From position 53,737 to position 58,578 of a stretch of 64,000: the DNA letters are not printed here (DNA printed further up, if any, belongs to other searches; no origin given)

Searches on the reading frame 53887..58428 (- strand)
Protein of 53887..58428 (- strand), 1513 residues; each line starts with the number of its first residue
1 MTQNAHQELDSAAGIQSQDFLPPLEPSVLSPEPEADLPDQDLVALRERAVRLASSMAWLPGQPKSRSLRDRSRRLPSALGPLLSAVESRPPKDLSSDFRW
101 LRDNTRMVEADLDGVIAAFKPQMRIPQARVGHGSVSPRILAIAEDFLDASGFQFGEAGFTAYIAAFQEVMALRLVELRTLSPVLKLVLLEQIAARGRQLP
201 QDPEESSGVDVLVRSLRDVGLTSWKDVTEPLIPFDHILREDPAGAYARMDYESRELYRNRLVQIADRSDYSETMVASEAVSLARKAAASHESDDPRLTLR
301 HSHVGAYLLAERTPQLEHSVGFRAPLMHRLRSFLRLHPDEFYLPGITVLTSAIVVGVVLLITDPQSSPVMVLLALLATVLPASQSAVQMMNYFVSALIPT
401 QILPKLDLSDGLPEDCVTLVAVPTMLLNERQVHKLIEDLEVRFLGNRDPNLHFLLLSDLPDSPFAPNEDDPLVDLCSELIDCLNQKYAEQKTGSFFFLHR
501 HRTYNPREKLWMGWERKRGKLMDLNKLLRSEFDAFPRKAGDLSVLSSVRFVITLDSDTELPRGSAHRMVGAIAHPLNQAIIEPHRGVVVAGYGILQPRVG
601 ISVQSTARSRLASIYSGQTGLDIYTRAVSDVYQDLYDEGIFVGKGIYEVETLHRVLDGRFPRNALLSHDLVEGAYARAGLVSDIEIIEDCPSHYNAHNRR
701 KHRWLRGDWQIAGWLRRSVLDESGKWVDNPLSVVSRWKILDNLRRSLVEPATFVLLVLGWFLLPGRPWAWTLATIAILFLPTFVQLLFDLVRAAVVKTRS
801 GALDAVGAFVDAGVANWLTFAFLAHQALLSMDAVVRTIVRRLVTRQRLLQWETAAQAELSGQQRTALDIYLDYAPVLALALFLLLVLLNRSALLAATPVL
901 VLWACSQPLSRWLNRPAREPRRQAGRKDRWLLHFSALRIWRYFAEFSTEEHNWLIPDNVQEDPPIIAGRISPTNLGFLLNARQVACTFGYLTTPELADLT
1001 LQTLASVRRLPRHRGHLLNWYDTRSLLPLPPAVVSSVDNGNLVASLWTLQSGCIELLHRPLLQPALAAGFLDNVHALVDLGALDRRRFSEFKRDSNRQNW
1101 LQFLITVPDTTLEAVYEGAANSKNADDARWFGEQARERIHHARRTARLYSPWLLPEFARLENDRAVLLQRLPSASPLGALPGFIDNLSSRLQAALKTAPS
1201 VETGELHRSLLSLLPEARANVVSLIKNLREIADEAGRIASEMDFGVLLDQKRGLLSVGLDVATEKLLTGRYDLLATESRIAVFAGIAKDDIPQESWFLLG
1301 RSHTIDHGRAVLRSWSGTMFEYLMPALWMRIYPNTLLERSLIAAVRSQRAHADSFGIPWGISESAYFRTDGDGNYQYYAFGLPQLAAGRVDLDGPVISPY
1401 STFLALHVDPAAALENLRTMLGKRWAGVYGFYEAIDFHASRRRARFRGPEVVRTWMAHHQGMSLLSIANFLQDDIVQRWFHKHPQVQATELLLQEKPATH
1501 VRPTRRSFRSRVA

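Call 76: search_protein_families(library=pfam, proteins=[window:53887-58428:-], max_evalue=0.001)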
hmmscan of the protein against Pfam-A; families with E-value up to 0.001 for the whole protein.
window:53887-58428:- (1513 aa): 1 family
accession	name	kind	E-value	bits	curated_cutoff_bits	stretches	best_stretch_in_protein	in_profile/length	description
PF10091.15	Glycoamylase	-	1.5e-21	77.4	27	1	1276-1484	8-221/221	Putative glucoamylase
